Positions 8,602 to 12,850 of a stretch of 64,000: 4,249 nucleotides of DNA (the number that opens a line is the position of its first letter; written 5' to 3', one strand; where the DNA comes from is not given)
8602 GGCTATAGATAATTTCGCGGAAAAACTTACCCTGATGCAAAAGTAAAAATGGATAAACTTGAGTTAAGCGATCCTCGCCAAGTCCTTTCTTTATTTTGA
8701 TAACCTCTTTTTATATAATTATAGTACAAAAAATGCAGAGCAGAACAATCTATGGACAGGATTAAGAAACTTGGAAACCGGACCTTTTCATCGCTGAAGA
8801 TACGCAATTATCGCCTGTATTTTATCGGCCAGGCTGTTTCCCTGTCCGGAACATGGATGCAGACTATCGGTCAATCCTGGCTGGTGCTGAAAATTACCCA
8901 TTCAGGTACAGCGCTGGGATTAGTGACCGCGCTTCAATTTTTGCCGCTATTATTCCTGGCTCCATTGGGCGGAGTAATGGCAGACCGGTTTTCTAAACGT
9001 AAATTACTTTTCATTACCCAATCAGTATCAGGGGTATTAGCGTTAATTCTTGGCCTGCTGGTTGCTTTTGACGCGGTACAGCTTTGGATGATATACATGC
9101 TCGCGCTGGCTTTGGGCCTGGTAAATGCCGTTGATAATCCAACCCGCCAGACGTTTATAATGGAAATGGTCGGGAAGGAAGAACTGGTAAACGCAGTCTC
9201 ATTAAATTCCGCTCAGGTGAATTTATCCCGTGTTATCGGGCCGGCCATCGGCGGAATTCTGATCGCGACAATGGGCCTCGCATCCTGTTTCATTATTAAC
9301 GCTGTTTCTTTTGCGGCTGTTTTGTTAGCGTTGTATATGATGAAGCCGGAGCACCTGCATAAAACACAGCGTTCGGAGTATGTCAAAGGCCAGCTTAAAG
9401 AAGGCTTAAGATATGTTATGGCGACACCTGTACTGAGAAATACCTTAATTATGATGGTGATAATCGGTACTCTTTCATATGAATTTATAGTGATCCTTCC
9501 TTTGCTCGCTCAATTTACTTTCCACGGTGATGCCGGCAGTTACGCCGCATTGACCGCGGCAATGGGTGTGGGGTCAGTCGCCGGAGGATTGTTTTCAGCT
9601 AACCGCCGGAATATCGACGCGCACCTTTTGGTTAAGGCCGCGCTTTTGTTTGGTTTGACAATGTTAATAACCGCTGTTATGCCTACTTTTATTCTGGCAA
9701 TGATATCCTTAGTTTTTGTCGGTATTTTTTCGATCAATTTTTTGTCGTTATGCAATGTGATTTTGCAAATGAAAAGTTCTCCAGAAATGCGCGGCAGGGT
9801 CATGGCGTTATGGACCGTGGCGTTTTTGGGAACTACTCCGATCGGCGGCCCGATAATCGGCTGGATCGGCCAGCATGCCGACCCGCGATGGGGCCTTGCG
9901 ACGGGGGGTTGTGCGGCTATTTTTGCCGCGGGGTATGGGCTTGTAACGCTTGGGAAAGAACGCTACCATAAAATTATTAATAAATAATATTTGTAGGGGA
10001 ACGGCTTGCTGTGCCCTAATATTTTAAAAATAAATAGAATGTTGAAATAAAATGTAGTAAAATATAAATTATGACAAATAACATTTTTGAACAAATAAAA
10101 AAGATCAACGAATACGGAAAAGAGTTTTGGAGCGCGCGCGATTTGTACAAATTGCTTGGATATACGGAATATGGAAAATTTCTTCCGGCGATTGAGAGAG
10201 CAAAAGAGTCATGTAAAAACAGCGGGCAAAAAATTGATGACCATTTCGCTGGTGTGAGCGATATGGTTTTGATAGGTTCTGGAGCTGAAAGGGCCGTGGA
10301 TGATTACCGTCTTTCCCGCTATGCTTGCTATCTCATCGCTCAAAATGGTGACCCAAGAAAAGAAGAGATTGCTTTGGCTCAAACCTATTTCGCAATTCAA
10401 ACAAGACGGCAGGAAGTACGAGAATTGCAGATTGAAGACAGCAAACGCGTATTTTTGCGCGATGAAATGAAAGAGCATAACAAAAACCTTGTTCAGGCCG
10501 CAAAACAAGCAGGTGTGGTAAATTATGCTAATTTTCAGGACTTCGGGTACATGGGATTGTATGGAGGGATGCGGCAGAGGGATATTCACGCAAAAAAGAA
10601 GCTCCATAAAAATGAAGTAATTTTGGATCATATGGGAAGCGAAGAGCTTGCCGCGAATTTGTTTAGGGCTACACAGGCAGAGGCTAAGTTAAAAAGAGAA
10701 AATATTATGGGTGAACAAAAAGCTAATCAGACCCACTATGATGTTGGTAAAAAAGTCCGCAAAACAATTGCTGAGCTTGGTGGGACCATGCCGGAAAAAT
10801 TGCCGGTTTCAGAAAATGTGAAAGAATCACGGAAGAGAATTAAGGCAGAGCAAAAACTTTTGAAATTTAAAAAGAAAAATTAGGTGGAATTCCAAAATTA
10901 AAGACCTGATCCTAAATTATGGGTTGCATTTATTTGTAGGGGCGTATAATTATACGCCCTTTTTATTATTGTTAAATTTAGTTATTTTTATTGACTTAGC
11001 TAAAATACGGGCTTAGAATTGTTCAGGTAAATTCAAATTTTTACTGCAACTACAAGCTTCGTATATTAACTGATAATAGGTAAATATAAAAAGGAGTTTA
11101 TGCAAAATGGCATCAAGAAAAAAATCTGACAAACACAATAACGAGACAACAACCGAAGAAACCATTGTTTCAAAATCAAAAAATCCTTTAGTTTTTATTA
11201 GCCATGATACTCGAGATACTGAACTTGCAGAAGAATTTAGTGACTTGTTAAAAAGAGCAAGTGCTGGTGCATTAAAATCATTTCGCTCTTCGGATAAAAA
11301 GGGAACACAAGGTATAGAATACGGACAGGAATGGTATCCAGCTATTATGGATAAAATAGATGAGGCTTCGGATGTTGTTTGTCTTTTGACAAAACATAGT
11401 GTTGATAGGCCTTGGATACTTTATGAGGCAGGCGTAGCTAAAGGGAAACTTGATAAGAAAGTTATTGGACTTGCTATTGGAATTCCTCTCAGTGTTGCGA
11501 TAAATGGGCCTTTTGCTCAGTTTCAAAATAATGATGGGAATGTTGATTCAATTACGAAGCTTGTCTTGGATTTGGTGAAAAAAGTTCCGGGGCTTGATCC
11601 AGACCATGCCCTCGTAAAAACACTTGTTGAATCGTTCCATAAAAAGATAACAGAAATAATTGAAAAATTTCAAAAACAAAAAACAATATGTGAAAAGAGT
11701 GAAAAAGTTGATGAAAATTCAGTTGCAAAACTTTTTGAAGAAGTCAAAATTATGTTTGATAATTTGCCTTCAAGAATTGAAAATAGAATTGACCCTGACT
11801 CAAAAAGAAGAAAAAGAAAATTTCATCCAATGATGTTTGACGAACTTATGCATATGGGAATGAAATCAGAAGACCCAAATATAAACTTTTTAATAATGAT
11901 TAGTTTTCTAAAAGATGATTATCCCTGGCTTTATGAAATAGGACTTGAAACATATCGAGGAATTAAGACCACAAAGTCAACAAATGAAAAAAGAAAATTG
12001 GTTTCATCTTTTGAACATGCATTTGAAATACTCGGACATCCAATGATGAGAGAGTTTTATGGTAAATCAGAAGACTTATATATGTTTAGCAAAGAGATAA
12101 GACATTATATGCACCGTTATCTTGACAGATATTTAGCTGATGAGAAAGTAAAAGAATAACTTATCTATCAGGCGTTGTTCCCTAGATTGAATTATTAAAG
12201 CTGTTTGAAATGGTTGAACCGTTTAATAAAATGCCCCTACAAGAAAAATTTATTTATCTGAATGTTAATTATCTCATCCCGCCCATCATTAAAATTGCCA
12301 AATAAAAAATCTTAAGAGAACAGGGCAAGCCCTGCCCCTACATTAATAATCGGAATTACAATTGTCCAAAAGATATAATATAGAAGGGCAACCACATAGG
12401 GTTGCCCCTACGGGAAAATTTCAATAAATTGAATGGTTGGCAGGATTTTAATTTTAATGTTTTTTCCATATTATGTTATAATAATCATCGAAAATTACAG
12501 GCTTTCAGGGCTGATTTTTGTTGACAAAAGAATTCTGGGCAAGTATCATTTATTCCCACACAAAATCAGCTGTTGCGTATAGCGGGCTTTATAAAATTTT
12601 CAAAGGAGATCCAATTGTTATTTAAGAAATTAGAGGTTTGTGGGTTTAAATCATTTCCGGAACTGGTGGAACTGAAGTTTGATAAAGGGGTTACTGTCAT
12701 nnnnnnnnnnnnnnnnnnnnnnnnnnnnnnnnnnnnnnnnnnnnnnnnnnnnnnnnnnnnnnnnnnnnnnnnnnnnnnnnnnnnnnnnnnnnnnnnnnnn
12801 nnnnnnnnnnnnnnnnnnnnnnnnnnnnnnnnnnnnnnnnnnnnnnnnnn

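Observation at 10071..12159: Two-gene islet (DinD-like plus TIR-domain protein) inserted between an MFS gene and the conserved smc-ftsY pair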

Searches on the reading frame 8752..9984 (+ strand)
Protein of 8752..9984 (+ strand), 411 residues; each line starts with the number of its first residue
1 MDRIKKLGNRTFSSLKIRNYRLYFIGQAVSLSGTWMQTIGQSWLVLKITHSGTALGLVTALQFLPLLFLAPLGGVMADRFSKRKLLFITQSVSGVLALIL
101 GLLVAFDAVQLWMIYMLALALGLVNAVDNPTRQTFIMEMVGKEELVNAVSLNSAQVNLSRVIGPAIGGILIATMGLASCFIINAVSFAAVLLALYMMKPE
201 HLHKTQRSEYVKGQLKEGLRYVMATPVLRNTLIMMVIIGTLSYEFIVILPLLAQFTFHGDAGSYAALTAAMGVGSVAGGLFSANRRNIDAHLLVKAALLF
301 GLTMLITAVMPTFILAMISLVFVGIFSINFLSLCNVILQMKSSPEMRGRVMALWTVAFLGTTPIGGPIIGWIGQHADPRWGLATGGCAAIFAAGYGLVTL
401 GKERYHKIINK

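Call 3: search_protein_families(library=pfam, proteins=[window:8752-9984:+], max_evalue=1)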
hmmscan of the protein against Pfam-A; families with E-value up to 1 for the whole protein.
window:8752-9984:+ (411 aa): 2 families
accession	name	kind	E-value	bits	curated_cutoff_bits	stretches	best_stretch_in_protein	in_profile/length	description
PF05977.19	MFS_3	-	8.1e-68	229.6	27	1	11-393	3-386/524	Transmembrane secretion effector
PF07690.21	MFS_1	-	9.3e-37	127.2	33.4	2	24-281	2-261/347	Major Facilitator Superfamily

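Call 32: find_homologous_proteins(query=window:8752-9984:+, max_evalue=1e-30)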
Query window:8752-9984:+ (411 aa): 7658 proteins with E <= 1e-30 among 8000 candidates; the best 120 are listed.
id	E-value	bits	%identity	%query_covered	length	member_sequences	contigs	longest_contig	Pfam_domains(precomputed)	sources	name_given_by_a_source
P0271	2.3e-233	792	89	100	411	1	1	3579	PF05977.20,PF07690.22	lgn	-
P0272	3.5e-193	660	92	82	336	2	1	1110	PF05977.20,PF07690.22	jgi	jgi:MFS family permease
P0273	7.7e-176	603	69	99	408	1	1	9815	PF05977.20,PF07690.22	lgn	-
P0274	6.1e-175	600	69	93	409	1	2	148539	PF05977.20,PF07690.22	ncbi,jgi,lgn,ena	-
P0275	8.8e-175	599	70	93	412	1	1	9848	PF05977.20,PF07690.22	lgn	-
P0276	2.9e-174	598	69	99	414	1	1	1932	PF05977.20,PF07690.22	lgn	-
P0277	8.7e-174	596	70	92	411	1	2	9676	PF05977.20,PF07690.22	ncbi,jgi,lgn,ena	-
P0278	3.7e-173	594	71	92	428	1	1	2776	PF05977.20,PF07690.22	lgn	-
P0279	7.9e-173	593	69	98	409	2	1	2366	PF05977.20,PF07690.22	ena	-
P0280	8.8e-173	593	70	93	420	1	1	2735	PF05977.20,PF07690.22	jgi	-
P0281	3.6e-172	591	69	98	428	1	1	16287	PF05977.20,PF07690.22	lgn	-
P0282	1.0e-171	589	68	98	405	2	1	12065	PF05977.20,PF07690.22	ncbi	-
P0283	2.8e-171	588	67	99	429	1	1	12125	PF05977.20,PF07690.22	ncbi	-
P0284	7.3e-171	586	68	97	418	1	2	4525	PF05977.20,PF07690.22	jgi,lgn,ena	-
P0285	7.8e-171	586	66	100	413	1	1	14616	PF05977.20,PF07690.22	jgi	jgi:MFS family permease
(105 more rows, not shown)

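Call 33: find_encoding_contigs(protein=P0271, flank=10000, max_places=4)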
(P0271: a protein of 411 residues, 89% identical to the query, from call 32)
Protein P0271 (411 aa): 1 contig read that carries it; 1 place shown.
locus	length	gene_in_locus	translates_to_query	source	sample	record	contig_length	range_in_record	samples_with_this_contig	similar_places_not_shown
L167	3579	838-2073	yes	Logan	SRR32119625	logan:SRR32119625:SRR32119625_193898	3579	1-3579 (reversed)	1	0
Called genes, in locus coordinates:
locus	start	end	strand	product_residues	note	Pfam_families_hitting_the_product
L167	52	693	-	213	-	PF04127:DFP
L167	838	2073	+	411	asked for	PF05977:MFS_3, PF07690:MFS_1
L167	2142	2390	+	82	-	PF01402:RHH_1 (weak)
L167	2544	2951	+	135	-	PF01850:PIN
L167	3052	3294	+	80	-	-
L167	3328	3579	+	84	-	?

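Call 61: list_cluster_members(proteins=[window:8752-9984:+, window:10071-10880:+, window:11107-12156:+, window:12615-16283:+, window:8258-8644:+])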
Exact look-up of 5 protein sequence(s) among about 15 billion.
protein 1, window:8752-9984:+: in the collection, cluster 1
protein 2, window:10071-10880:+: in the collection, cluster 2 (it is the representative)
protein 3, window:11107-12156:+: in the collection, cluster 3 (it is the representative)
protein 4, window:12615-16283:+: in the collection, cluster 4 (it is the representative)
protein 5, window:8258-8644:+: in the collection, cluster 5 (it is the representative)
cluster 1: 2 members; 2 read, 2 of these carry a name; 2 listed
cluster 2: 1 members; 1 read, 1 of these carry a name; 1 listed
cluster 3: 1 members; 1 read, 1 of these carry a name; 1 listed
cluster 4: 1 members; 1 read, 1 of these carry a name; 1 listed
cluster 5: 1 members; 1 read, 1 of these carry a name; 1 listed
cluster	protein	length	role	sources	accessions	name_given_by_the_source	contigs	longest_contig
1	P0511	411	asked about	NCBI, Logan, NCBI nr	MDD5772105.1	MAG: MFS transporter [bacterium] | MFS transporter [bacterium]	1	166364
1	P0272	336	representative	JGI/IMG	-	MFS family permease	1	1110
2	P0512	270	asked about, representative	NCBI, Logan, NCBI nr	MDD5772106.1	MAG: DNA damage-inducible protein D [bacterium] | DNA damage-inducible protein D [bacterium]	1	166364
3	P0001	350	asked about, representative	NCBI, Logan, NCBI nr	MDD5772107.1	MAG: toll/interleukin-1 receptor domain-containing protein [bacterium] | toll/interleukin-1 receptor domain-containing protein [bacterium]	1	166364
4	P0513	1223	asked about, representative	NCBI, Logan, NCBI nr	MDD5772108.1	MAG: chromosome segregation protein SMC [bacterium] | chromosome segregation protein SMC [bacterium]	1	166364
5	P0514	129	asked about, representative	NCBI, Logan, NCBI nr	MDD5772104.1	MAG: PilZ domain-containing protein [bacterium] | PilZ domain-containing protein [bacterium]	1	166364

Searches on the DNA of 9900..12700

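Call 48: search_rna_families(source=window, start=9900, end=12700, threshold=evalue, max_evalue=1)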
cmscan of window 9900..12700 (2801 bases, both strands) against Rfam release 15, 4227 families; matches with E-value up to 1: 2.
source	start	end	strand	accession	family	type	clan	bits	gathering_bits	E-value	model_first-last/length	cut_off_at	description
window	12371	12521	+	RF01808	MicX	Gene; sRNA;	-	22.1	75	0.055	1-194/194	no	MicX Vibrio cholerae sRNA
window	12302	12422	-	RF01808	MicX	Gene; sRNA;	-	18.8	75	0.42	1-194/194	no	MicX Vibrio cholerae sRNA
